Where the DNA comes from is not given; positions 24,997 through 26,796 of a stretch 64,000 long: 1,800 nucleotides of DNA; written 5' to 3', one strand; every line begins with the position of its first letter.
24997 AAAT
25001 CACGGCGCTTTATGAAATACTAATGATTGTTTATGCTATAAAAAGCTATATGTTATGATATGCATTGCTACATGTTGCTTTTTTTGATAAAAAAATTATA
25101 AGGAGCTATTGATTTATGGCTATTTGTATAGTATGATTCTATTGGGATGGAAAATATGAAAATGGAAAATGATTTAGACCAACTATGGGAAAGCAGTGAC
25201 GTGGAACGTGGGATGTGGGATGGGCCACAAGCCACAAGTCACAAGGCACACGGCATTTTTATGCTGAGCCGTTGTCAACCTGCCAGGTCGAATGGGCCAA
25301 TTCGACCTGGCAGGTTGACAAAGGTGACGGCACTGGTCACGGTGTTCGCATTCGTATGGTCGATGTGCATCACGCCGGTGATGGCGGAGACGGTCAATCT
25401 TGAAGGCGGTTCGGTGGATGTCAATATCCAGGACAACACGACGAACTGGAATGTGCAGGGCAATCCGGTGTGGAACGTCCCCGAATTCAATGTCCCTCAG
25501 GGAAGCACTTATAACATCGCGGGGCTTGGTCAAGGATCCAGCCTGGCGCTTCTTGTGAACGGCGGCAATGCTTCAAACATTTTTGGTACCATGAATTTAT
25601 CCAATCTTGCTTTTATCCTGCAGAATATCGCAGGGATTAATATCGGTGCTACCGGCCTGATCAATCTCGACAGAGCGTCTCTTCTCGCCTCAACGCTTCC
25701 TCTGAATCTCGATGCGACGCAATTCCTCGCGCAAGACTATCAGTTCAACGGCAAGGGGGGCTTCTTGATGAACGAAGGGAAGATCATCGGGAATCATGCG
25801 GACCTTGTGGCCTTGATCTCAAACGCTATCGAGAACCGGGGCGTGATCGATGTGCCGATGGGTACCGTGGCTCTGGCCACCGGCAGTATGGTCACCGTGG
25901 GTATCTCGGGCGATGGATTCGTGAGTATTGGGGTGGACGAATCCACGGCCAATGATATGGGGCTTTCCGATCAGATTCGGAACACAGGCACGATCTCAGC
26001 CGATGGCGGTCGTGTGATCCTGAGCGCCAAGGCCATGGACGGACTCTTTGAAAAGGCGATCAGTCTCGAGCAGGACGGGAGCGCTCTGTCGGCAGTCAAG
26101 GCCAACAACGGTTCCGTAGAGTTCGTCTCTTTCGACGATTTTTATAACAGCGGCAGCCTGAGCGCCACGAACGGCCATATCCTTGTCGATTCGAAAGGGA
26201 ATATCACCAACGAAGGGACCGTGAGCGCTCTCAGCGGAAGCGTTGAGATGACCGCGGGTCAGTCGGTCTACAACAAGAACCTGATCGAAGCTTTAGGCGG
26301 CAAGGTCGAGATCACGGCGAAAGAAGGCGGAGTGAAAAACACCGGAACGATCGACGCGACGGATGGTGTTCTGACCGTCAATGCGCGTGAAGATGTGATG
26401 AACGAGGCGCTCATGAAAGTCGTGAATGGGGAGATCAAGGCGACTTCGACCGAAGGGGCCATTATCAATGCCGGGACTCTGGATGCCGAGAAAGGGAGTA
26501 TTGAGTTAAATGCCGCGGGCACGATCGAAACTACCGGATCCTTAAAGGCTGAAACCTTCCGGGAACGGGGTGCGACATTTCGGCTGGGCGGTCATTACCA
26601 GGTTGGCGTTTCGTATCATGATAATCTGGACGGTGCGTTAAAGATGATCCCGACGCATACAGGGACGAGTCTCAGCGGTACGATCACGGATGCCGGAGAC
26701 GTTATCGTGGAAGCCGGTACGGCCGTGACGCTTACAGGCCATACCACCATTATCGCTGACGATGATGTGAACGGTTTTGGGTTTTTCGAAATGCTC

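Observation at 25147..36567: Giant 3806-aa TpsA/filamentous-hemagglutinin-like protein with GLUG modules and no TpsB partner in the window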

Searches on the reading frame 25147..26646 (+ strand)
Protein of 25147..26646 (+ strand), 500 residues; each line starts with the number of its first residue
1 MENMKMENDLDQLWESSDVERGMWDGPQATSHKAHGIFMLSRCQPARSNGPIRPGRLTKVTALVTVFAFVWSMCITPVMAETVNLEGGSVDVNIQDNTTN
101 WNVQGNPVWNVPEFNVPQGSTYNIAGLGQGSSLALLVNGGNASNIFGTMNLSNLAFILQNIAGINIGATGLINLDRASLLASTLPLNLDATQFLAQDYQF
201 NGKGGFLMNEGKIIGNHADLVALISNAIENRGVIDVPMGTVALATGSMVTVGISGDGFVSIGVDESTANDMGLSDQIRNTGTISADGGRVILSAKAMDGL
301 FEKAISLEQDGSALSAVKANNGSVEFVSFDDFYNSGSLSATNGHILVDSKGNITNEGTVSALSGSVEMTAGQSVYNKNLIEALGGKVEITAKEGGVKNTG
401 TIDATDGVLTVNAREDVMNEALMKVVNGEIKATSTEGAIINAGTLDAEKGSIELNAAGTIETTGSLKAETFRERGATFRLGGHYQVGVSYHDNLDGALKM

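Call 6: search_protein_families(library=pfam, proteins=[window:25147-26346:+], max_evalue=10)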
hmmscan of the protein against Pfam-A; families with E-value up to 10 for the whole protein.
window:25147-26346:+ (400 aa): 0 families

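Call 15: find_homologous_proteins(query=window:25147-26646:+, max_evalue=0.001)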
Query window:25147-26646:+ (500 aa): 21 proteins with E <= 0.001 among 8000 candidates.
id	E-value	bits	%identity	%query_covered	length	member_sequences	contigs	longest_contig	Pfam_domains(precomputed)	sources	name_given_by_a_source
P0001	5.5e-220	749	79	92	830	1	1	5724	-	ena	-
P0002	3.2e-170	585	50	98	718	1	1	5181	-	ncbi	ncbi:MAG: hypothetical protein WCJ71_07220, partial [Candidatus Omnitrophota bacterium]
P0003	1.9e-156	540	57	89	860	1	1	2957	PF07581.18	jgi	-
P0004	5.8e-128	446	62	68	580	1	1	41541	-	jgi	jgi:filamentous hemagglutinin family protein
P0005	1.7e-122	428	59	72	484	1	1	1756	-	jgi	-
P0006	1.4e-119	418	57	72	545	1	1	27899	-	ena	-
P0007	2.2e-119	418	78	50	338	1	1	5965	-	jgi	jgi:filamentous hemagglutinin family protein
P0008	1.3e-85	306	67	47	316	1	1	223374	PF05860.20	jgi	-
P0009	1.2e-16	79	32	46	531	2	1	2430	PF05860.20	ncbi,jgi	-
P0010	2.8e-14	71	36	39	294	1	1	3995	PF05860.20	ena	-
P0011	3.7e-13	67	30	53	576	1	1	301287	PF05860.20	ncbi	-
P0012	9.8e-13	66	37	35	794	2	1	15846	PF05860.20,PF18657.7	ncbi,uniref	ncbi:two-partner secretion domain-containing protein [Brevundimonas sp.]|uniref:two-partner secretio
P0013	4.7e-9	54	31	49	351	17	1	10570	PF05860.20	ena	-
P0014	2.3e-7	48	29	55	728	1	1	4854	PF05860.20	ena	-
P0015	2.4e-7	48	28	35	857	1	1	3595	PF05860.20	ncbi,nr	ncbi:MAG: filamentous hemagglutinin N-terminal domain-containing protein, partial [Magnetococcales b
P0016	3.0e-6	45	30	39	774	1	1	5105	PF05860.20,PF18657.7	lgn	-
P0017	3.9e-6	44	34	32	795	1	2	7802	PF12951.14,PF13018.12,PF05860.20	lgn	-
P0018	1.1e-5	43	35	31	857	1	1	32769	PF05860.20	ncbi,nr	ncbi:MAG: filamentous hemagglutinin N-terminal domain-containing protein, partial [Nitrospirota bact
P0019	1.4e-5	42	27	70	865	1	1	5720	PF05860.20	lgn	-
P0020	4.4e-5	41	29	69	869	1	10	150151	PF05860.20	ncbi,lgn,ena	-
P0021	2.5e-4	38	33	34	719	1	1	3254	PF18886.7,PF05860.20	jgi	jgi:filamentous hemagglutinin family protein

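Call 16: find_encoding_contigs(protein=P0008, flank=10000, max_places=3)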
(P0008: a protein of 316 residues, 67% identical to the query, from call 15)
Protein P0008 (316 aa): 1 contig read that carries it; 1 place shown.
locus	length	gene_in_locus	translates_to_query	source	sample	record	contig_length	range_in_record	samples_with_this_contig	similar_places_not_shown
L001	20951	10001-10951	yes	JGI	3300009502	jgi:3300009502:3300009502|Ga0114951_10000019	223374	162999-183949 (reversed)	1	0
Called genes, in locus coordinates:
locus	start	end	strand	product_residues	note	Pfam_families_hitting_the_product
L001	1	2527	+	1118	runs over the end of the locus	PF00873:ACR_tran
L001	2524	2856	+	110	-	PF04945:YHS (weak)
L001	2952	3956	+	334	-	PF03773:ArsP_1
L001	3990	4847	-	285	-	PF00535:Glycos_transf_2, PF10111:Glyco_tranf_2_2, PF13641:Glyco_tranf_2_3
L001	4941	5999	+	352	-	PF00512:HisKA, PF02518:HATPase_c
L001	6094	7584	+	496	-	PF08323:Glyco_transf_5, PF13439:Glyco_transf_4 (faint), PF13579:Glyco_trans_4_4 (faint), PF00534:Glycos_transf_1, PF13692:Glyco_trans_1_4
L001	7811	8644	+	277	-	PF07885:Ion_trans_2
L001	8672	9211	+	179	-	PF02627:CMD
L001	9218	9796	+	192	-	PF03803:Scramblase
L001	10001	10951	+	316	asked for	PF05860:TPS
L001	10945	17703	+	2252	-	PF05342:Peptidase_M26_N (faint), PF07581:Glug (weak), PF04773:FecR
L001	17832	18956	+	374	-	PF14501:HATPase_c_5 (faint), PF02518:HATPase_c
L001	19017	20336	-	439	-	PF13185:GAF_2, PF01590:GAF, PF13492:GAF_3, PF07228:SpoIIE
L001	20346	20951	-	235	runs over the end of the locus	PF11750:DUF3307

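Call 17: find_encoding_contigs(protein=P0004, flank=10000, max_places=3)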
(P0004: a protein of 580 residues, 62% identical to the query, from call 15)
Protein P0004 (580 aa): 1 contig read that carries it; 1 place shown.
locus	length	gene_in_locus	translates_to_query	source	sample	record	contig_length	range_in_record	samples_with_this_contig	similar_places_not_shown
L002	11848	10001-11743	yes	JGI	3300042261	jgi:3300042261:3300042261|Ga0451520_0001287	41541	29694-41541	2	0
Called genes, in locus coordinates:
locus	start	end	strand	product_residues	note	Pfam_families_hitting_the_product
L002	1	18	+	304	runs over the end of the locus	PF02616:SMC_ScpA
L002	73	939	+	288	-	PF04079:SMC_ScpB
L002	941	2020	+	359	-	PF01817:CM_2, PF00800:PDT, PF01842:ACT (weak)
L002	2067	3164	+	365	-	PF00155:Aminotran_1_2, PF00266:Aminotran_5 (weak)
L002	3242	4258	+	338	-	PF18152:DAHP_snth_FXD, PF00793:DAHP_synth_1, PF03102:NeuB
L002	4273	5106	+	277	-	PF03446:NAD_binding_2, PF03807:F420_oxidored, PF02153:PDH_N, PF20463:PDH_C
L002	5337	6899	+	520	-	PF00575:S1 (weak), PF21710:Spt6_S1 (faint), PF13509:S1_2 (faint), PF00575:S1, PF23459:S1_RRP5 (weak), PF00575:S1, PF23459:S1_RRP5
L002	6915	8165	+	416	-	PF00109:ketoacyl-synt, PF02801:Ketoacyl-synt_C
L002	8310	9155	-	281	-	PF00132:Hexapep (weak), PF25084:LbH_EIF2B (faint), PF25087:GMPPB_C (faint), PF00132:Hexapep (weak), PF13720:Acetyltransf_11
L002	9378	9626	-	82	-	PF04513:Baculo_PEP_C (faint)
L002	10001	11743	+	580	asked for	-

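Call 18: find_encoding_contigs(protein=P0006, flank=10000, max_places=3)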
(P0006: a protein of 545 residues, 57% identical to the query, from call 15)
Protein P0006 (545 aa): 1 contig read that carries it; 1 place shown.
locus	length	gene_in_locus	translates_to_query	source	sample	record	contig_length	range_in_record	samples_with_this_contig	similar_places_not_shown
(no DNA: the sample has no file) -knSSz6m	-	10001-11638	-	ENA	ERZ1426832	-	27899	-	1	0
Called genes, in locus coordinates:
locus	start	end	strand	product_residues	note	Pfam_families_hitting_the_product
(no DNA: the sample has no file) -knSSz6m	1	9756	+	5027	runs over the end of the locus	PF04773:FecR (weak)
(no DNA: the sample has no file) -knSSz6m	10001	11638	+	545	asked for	-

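Call 35: find_related_loci(query=A1, collection=genome_contigs, flank=10000)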
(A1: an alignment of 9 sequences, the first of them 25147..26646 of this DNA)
Query A1 (500 aa) in genome_contigs; peptide patterns used: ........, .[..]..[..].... (x = any residue, [..] = any of these).
30 stretches matched a pattern; 17 encode a relative of the query (tblastn E <= 1e-3); 17 distinct loci.
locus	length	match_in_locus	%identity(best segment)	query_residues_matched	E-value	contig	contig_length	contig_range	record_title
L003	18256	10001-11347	75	54-500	0e+0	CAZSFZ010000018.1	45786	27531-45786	MAG TPA_asm: uncultured bacterium isolate binchicken_co117_453 genome assembly, contig: NODE_1490_length_45786_cov_25.33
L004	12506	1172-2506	69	15-460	0e+0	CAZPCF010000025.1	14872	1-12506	MAG TPA_asm: uncultured bacterium isolate SRP178699_co1_136 genome assembly, contig: NODE_5219_length_14872_cov_4.518054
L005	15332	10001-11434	57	55-498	4e-171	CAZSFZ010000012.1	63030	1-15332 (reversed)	MAG TPA_asm: uncultured bacterium isolate binchicken_co117_453 genome assembly, contig: NODE_862_length_63030_cov_26.357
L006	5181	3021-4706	50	2-495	3e-171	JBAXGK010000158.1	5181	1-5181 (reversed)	MAG: Candidatus Omnitrophota bacterium isolate ELA295 MAG295_158, whole genome shotgun sequence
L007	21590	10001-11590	65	55-495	1e-167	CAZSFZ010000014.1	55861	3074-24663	MAG TPA_asm: uncultured bacterium isolate binchicken_co117_453 genome assembly, contig: NODE_1047_length_55861_cov_24.26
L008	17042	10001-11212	59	55-498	4e-165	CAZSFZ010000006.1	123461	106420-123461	MAG TPA_asm: uncultured bacterium isolate binchicken_co117_453 genome assembly, contig: NODE_208_length_123461_cov_24.54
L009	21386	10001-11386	51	35-495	5e-145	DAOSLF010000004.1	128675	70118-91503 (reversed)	MAG TPA_asm: Candidatus Omnitrophota bacterium isolate AMR_MDS_1630 NODE_130_length_128675_cov_9.260939, whole genome sh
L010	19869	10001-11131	65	57-500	4e-141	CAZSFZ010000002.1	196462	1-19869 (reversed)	MAG TPA_asm: uncultured bacterium isolate binchicken_co117_453 genome assembly, contig: NODE_72_length_196462_cov_27.361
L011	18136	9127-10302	61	1-500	1e-138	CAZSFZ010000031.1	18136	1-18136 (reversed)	MAG TPA_asm: uncultured bacterium isolate binchicken_co117_453 genome assembly, contig: NODE_5741_length_18136_cov_24.98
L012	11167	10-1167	60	3-498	8e-135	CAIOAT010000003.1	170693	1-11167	MAG: Candidatus Omnitrophica bacterium isolate AM-2014-D6_bin-627 genome assembly, contig: bin-627:03/50, whole genome s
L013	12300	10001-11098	59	71-436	1e-132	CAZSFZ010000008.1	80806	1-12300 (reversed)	MAG TPA_asm: uncultured bacterium isolate binchicken_co117_453 genome assembly, contig: NODE_538_length_80806_cov_22.908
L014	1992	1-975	63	64-495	5e-122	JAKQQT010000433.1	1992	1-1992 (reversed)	MAG: Armatimonadota bacterium isolate USMO_maxbin.175 k141_233661, whole genome shotgun sequence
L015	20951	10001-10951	56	60-469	4e-107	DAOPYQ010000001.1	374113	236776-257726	MAG TPA_asm: Candidatus Omnitrophota bacterium isolate AMR_MDS_1310 NODE_2_length_374113_cov_9.993338, whole genome shot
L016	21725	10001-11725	62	55-497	2e-160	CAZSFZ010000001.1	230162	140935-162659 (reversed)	MAG TPA_asm: uncultured bacterium isolate binchicken_co117_453 genome assembly, contig: NODE_41_length_230162_cov_25.051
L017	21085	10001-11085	67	14-498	1e-112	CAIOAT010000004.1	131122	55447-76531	MAG: Candidatus Omnitrophica bacterium isolate AM-2014-D6_bin-627 genome assembly, contig: bin-627:04/50, whole genome s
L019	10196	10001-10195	63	50-116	2e-18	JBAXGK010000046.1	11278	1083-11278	MAG: Candidatus Omnitrophota bacterium isolate ELA295 MAG295_46, whole genome shotgun sequence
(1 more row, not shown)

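Call 42: search_protein_families(library=pfam, proteins=[L010:5947-7803:+, L010:8233-9684:+, L007:7443-9593:+, L008:7680-9365:+, L016:7201-9720:+, L006:295-2784:+, L009:7050-8543:+, L009:8628-9686:+, L009:3483-5309:+, L008:2889-4490:+], max_evalue=0.001)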
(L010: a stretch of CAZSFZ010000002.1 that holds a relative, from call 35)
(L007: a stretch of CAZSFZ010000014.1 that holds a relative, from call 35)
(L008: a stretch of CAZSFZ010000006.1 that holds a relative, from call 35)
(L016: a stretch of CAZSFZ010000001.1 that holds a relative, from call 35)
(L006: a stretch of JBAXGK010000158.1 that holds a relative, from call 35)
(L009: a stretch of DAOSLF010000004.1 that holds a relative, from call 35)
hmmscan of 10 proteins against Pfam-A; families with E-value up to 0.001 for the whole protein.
L010:5947-7803:+ (619 aa): 6 families
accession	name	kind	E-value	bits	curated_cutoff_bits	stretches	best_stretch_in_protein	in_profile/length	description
PF02518.31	HATPase_c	-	5.2e-24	85.3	26.4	1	505-611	1-109/111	Histidine kinase-, DNA gyrase B-, and HSP90-like ATPase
PF00672.30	HAMP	-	8.8e-11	42.4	25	1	199-250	1-52/53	HAMP domain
PF00512.31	HisKA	-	2.6e-09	37.4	26.9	1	391-459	2-66/66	His Kinase A (phospho-acceptor) domain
PF08448.16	PAS_4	-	2.4e-08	34.6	23.1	1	275-386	2-110/110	PAS fold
PF13426.13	PAS_9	-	1.7e-07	31.9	27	1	279-383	2-103/103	PAS domain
PF00989.32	PAS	-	0.00021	21.7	22.6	1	268-381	1-113/113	PAS fold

L010:8233-9684:+ (484 aa): 6 families
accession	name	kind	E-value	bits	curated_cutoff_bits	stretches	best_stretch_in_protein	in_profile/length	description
PF00158.32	Sigma54_activat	-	9.9e-73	243.8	20.2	1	144-310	1-167/168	Sigma-54 interaction domain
PF00072.30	Response_reg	-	2.9e-28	98.7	30.2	1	6-115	1-110/111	Response regulator receiver domain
PF25601.1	AAA_lid_14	-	1.1e-27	96.1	27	1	316-393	1-78/87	AAA+ ATPase lid domain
PF14532.12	Sigma54_activ_2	-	8e-21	75.2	25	1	145-315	1-138/138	Sigma-54 interaction domain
PF02954.25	HTH_8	-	3.8e-13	49.4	22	1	437-476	3-42/42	Bacterial regulatory protein, Fis family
PF07728.20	AAA_5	-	9.2e-06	26.2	22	1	168-287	2-124/139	AAA domain (dynein-related subfamily)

L007:7443-9593:+ (717 aa): 6 families
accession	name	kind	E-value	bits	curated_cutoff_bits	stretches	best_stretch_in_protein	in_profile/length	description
PF00563.25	EAL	-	3.5e-82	275.8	31.3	1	462-697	2-236/236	EAL domain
PF00990.26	GGDEF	-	4.3e-46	157.1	23.8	1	286-442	2-161/161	Diguanylate cyclase, GGDEF domain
PF00072.30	Response_reg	-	1.5e-18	67.4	30.2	1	8-119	1-108/111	Response regulator receiver domain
PF08447.18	PAS_3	-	1.7e-18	67.1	25.6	1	181-268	3-89/89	PAS fold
PF08448.16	PAS_4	-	4.1e-05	24.2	23.1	1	185-276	23-110/110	PAS fold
PF13426.13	PAS_9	-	6.1e-05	23.7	27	1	179-273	13-103/103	PAS domain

L008:7680-9365:+ (562 aa): 2 families
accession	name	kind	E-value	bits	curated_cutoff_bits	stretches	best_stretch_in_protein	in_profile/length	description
PF03065.20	Glyco_hydro_57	-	1e-40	140.3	21.2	1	45-364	2-274/291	Glycosyl hydrolase family 57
PF09210.16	BE_C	-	1.5e-37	128.5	25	1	462-562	1-101/101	1,4-alpha-glucan branching enzyme, C-terminal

L016:7201-9720:+ (840 aa): 2 families
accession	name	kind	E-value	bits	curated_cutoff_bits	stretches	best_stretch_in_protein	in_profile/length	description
PF12055.13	DUF3536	-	1.5e-103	346.5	25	1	358-646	1-283/284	Domain of unknown function (DUF3536)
PF03065.20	Glyco_hydro_57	-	1.6e-21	77.3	21.2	1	71-322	61-288/291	Glycosyl hydrolase family 57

L006:295-2784:+ (830 aa): 2 families
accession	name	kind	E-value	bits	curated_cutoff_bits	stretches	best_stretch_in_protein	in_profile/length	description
PF12055.13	DUF3536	-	3.9e-104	348.4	25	1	348-636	1-283/284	Domain of unknown function (DUF3536)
PF03065.20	Glyco_hydro_57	-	1.1e-19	71.3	21.2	1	99-312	98-288/291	Glycosyl hydrolase family 57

L009:7050-8543:+ (498 aa): 2 families
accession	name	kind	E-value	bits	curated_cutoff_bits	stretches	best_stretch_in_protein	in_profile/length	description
PF04055.27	Radical_SAM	-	2.9e-13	50.8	29.5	1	107-236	3-126/166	Radical SAM superfamily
PF06968.18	BATS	-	6.7e-13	49.1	22.2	1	297-405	1-87/88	Biotin and Thiamin Synthesis associated domain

L009:8628-9686:+ (353 aa): 1 family
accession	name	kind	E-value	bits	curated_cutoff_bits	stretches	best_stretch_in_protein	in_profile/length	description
PF04055.27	Radical_SAM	-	1.2e-16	61.7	29.5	1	43-206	1-164/166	Radical SAM superfamily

L009:3483-5309:+ (609 aa): 10 families
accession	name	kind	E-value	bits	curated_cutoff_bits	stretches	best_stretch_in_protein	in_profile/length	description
PF02906.19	Fe_hyd_lg_C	-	2.4e-94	316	22.1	1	251-541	2-245/245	Iron only hydrogenase large subunit, C-terminal domain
PF02256.22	Fe_hyd_SSU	-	8.1e-25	87.1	24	1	549-603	1-55/56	Iron hydrogenase small subunit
PF13510.11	Fer2_4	-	2.1e-18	66.6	22.8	1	27-103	3-80/82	2Fe-2S iron-sulfur cluster binding domain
PF10588.14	NADH-G_4Fe-4S_3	-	1e-15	57.4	27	1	111-148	1-38/40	NADH-ubiquinone oxidoreductase-G iron-sulfur binding region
PF00111.32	Fer2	-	1.4e-08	35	21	1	34-93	7-75/77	2Fe-2S iron-sulfur cluster binding domain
PF13237.11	Fer4_10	-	2.6e-07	30.9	25.5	0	167-185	2-21/53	4Fe-4S dicluster domain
PF12838.12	Fer4_7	-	6.8e-07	30.1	27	1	173-231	1-52/52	4Fe-4S dicluster domain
PF00037.32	Fer4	-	9.2e-06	25.7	21.1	1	217-232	8-23/24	4Fe-4S binding domain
PF13187.11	Fer4_9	-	0.00017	22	27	1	173-232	1-52/52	4Fe-4S dicluster domain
PF14697.11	Fer4_21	-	0.00019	21.9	35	1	169-232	3-57/59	4Fe-4S dicluster domain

L008:2889-4490:+ (534 aa): 3 families
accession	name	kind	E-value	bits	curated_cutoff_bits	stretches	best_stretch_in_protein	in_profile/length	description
PF04055.27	Radical_SAM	-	3e-16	60.5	29.5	1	169-335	2-165/166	Radical SAM superfamily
PF13282.11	DUF4070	-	2.2e-12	47.6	22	1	355-498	1-136/144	Domain of unknown function (DUF4070)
PF02310.24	B12-binding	-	5.7e-12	46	32.1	1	29-126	11-120/121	B12 binding domain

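Call 43: find_encoding_contigs(protein=P0011, flank=8000, max_places=1)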
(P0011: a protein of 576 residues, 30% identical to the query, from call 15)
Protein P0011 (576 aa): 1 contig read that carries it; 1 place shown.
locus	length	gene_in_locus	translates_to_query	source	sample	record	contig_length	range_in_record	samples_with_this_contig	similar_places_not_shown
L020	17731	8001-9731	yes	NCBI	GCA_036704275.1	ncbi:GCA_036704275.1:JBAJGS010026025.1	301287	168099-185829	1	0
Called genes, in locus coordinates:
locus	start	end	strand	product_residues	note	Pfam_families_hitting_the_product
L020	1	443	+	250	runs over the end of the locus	PF12625:Arabinose_bd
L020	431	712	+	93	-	PF13384:HTH_23 (faint), PF12833:HTH_18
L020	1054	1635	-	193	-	PF00005:ABC_tran, PF08352:oligo_HPY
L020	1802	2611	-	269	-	PF00005:ABC_tran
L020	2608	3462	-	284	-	PF00528:BPD_transp_1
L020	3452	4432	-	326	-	PF19300:BPD_transp_1_N, PF00528:BPD_transp_1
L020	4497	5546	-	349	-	PF00496:SBP_bac_5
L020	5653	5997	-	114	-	PF00496:SBP_bac_5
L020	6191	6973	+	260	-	PF01321:Creatinase_N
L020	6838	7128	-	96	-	-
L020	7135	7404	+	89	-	PF00557:Peptidase_M24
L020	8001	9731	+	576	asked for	PF05860:TPS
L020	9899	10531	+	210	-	PF07581:Glug (faint)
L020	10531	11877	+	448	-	PF07581:Glug (faint)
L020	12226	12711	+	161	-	-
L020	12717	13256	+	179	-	-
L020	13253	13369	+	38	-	-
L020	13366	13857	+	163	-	PF18657:YDG (weak), PF18676:MBG_2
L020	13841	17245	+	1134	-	PF18657:YDG (faint), PF18676:MBG_2, PF08479:POTRA_2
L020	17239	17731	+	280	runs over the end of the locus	PF03865:ShlB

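Call 44: find_encoding_contigs(protein=P0020, flank=8000, max_places=1)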
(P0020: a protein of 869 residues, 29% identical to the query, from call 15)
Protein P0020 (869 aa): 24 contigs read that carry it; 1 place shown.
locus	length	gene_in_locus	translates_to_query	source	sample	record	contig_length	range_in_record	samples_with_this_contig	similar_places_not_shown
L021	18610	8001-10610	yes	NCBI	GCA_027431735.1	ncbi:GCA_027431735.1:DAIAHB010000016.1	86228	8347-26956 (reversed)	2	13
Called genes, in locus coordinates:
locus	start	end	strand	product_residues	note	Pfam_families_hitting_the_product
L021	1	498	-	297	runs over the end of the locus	PF01522:Polysacc_deac_1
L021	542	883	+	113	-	PF00576:Transthyretin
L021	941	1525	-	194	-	PF02627:CMD (weak)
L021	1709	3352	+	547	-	-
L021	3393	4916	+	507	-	-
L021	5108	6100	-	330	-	PF13641:Glyco_tranf_2_3, PF00535:Glycos_transf_2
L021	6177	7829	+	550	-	-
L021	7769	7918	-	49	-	-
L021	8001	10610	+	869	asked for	PF05860:TPS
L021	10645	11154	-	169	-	PF00376:MerR, PF13411:MerR_1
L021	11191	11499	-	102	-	PF18291:HU-HIG (weak), PF00216:Bac_DNA_binding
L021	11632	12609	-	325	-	PF00108:Thiolase_N, PF08545:ACP_syn_III, PF08541:ACP_syn_III_C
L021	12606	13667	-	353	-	PF02504:FA_synthesis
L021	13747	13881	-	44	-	PF01783:Ribosomal_L32p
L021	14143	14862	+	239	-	PF00072:Response_reg, PF00486:Trans_reg_C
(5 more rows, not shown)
